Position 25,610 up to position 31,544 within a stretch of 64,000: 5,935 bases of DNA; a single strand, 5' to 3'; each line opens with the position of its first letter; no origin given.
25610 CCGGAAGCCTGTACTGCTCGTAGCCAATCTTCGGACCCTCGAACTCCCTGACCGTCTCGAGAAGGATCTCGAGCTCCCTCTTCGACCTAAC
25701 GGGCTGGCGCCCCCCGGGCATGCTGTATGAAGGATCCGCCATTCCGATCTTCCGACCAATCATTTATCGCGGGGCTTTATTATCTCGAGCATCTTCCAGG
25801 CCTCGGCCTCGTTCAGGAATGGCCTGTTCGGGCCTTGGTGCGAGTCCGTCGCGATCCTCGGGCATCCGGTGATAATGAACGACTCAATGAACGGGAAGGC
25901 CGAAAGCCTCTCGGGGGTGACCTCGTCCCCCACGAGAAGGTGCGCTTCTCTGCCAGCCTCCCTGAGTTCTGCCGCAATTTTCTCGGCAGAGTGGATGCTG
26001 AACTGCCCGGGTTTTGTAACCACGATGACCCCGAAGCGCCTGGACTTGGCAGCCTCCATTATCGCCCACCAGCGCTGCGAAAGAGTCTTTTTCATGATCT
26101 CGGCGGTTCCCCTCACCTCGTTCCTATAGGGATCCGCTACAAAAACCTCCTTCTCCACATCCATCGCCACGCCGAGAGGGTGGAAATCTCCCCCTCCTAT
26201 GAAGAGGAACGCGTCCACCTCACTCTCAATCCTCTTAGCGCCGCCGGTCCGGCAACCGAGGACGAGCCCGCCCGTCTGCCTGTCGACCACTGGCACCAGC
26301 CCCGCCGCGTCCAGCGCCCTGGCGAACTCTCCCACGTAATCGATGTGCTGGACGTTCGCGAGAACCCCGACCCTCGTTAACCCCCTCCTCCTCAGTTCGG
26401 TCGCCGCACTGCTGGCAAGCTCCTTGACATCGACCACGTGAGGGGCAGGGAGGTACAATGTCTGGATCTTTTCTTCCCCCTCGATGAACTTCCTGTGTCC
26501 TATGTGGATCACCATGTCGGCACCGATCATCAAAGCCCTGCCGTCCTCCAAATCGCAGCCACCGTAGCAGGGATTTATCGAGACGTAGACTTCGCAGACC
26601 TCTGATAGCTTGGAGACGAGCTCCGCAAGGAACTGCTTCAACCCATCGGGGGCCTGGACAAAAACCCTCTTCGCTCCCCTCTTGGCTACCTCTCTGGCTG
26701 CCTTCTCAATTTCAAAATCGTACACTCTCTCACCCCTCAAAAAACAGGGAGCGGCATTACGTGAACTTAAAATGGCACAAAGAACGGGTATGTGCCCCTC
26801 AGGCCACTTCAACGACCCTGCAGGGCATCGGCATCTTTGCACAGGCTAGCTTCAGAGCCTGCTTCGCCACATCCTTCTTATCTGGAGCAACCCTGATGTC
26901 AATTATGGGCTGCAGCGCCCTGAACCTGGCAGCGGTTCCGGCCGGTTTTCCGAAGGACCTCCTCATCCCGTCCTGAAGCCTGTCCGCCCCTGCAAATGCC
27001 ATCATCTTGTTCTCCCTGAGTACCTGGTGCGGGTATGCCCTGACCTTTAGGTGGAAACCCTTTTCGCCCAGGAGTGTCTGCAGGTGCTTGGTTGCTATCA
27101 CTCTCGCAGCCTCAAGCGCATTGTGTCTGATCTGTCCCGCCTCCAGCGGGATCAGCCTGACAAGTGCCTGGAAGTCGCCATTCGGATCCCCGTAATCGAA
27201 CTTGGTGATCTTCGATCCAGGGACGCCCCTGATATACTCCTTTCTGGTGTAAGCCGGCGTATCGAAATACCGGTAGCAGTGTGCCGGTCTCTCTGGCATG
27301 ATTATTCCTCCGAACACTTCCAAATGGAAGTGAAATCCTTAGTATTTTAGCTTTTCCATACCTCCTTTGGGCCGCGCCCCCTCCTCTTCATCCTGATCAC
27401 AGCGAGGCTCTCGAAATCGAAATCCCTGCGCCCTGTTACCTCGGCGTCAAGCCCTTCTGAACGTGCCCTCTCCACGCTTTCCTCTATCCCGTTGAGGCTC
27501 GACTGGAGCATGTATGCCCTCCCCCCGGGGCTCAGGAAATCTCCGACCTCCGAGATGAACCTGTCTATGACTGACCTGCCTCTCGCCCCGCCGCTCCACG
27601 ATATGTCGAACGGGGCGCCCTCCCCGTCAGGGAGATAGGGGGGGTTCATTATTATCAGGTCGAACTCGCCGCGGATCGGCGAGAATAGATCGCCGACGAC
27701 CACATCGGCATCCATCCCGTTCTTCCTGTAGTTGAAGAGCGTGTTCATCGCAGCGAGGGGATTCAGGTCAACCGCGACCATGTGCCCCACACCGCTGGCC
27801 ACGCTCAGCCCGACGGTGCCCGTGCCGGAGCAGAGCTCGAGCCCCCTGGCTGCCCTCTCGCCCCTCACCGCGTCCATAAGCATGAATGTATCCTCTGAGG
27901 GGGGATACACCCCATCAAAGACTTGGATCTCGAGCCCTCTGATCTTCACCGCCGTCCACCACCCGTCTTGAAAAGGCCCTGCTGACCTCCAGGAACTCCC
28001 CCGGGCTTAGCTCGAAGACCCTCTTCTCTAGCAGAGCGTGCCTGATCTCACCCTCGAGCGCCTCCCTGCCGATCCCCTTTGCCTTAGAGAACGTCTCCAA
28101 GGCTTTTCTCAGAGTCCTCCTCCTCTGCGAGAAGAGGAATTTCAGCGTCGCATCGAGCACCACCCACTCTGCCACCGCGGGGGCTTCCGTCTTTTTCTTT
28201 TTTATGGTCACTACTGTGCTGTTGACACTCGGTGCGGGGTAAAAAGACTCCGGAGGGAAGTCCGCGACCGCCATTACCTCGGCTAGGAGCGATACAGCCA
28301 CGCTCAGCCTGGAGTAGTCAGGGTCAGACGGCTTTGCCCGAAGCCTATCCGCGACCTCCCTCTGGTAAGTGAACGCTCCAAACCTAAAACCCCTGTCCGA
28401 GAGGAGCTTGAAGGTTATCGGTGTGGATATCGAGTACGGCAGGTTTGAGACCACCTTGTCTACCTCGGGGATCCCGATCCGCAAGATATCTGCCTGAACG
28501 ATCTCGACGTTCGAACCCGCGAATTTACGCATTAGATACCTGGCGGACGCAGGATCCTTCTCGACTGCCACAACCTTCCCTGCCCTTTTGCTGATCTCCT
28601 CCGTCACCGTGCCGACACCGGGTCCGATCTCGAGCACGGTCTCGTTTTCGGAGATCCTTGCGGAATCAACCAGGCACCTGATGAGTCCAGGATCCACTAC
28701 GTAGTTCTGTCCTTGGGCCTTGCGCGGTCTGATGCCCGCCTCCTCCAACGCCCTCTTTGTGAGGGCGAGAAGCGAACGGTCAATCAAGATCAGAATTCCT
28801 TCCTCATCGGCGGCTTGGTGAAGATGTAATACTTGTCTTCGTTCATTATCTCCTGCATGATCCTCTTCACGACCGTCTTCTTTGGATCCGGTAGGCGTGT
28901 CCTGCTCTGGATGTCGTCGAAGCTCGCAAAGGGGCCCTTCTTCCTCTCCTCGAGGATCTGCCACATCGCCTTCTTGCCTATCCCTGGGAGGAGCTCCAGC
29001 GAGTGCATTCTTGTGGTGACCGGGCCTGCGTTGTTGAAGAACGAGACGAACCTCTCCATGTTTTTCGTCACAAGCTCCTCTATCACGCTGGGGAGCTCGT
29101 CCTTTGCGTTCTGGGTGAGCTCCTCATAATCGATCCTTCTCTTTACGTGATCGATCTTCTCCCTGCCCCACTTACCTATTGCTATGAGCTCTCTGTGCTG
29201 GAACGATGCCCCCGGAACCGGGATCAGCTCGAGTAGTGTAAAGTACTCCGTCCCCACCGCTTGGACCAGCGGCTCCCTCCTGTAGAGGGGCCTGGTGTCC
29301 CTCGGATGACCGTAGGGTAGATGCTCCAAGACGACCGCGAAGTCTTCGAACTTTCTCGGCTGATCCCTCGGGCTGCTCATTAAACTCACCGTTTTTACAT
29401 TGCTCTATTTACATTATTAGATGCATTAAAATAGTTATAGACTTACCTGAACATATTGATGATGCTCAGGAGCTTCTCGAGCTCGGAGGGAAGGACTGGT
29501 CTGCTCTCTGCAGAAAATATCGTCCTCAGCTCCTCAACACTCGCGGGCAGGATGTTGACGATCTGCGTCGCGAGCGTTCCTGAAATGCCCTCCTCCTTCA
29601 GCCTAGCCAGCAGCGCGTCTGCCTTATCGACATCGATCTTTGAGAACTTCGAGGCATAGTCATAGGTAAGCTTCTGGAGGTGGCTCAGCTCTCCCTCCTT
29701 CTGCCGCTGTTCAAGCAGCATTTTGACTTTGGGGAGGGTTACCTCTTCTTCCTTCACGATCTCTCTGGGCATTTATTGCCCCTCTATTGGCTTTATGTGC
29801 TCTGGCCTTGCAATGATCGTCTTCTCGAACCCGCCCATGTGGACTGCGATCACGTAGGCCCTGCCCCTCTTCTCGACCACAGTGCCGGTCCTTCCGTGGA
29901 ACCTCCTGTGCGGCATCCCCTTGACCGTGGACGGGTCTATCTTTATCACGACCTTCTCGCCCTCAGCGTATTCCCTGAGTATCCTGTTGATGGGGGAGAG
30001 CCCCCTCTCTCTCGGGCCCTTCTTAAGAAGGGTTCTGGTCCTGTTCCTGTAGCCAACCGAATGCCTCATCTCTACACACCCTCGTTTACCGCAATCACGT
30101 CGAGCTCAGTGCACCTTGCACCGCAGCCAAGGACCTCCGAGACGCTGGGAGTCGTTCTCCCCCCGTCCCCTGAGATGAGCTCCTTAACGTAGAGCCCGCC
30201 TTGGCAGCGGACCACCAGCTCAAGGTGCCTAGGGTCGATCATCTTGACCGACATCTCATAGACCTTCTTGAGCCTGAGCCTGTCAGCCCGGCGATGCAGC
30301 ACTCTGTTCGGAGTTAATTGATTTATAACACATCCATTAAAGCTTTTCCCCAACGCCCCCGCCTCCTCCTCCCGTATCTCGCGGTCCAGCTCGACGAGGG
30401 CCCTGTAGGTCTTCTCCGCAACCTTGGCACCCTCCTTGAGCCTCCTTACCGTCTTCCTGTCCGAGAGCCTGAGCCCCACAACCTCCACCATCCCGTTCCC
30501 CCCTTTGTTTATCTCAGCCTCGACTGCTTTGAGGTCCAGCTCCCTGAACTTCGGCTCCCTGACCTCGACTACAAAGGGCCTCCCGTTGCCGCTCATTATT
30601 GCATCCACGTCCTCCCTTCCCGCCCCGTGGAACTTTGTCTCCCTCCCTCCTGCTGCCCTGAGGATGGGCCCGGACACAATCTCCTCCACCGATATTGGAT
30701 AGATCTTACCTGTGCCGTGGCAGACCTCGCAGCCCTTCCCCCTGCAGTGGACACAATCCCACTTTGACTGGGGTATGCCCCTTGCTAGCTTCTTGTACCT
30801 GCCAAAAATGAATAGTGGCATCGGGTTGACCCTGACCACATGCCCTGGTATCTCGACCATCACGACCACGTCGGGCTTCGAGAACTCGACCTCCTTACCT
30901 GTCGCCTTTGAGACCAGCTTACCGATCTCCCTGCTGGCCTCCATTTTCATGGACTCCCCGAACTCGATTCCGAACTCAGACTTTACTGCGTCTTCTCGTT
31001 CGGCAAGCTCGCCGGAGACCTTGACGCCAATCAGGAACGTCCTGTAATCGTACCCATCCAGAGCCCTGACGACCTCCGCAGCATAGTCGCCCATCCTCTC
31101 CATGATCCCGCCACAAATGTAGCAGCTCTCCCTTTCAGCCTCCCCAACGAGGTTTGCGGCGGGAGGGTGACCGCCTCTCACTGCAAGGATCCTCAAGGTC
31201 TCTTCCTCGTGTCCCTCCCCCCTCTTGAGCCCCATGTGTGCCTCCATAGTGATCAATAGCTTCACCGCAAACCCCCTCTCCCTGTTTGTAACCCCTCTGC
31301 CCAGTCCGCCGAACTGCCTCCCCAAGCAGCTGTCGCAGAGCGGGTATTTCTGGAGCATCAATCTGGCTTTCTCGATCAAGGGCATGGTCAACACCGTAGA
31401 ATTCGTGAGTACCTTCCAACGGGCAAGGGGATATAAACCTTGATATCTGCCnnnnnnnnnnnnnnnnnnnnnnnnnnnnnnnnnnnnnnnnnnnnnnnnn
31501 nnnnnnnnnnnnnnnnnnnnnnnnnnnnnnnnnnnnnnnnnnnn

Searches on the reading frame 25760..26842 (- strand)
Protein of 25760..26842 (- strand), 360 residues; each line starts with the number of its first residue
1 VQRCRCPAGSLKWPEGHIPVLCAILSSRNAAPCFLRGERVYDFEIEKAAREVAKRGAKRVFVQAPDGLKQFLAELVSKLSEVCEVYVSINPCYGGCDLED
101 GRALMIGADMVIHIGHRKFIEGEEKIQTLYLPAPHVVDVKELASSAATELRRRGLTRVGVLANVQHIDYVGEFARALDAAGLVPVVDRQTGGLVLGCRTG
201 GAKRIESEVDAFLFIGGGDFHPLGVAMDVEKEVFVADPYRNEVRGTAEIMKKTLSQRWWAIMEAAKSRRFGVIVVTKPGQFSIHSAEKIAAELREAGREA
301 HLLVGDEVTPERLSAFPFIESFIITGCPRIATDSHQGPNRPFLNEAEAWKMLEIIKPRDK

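Call 27: search_protein_families(library=pfam, proteins=[window:25760-26842:-], max_evalue=0.00001)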
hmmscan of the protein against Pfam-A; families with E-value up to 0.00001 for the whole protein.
window:25760-26842:- (360 aa): 1 family
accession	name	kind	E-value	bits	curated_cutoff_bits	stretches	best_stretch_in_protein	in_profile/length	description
PF01866.22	Diphthamide_syn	-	1.5e-61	208.9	33.2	1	65-353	2-293/302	Putative diphthamide synthesis protein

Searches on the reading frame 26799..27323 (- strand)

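Call 28: search_protein_families(library=pfam, proteins=[window:26799-27323:-], max_evalue=0.00001)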
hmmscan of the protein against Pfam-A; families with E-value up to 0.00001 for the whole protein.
window:26799-27323:- (174 aa): 1 family
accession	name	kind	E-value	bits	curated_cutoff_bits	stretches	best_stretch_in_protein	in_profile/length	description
PF00252.24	Ribosomal_L16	-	2e-32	112.4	27.9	1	23-171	4-132/132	Ribosomal protein L16p/L10e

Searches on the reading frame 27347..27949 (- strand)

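Call 28: search_protein_families(library=pfam, proteins=[window:27347-27949:-], max_evalue=0.00001)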
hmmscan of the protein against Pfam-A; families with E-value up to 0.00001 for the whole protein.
window:27347-27949:- (200 aa): 1 family
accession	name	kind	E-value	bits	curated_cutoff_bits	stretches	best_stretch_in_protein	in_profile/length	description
PF05175.20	MTS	-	1.1e-11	45.2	23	1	23-158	22-149/170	Methyltransferase small domain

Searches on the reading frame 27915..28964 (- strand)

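Call 28: search_protein_families(library=pfam, proteins=[window:27915-28964:-], max_evalue=0.00001)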
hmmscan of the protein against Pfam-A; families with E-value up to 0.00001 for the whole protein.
window:27915-28964:- (349 aa): 2 families
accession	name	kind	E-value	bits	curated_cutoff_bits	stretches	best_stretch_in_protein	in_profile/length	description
PF00398.26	RrnaAD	-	5.5e-51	173.6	24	1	81-294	5-229/263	Ribosomal RNA adenine dimethylase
PF13649.12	Methyltransf_25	-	8.8e-07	30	27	1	110-174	1-71/97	Methyltransferase domain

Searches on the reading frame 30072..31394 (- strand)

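Call 9: search_protein_families(library=pfam, proteins=[window:30072-31394:-], max_evalue=0.01)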
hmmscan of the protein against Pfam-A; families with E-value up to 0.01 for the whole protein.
window:30072-31394:- (440 aa): 3 families
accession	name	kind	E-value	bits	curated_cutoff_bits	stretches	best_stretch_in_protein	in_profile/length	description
PF21238.2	Pus10_C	-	8e-67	225.6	27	1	195-436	1-231/232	Pus10, C-terminal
PF22023.1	Pus10_THUMP_arc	-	3.1e-25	88.6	28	1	104-180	1-77/78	Pus10 THUMP domain, archaeal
PF02926.22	THUMP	-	0.0026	18.6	20.6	1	147-184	38-76/84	THUMP domain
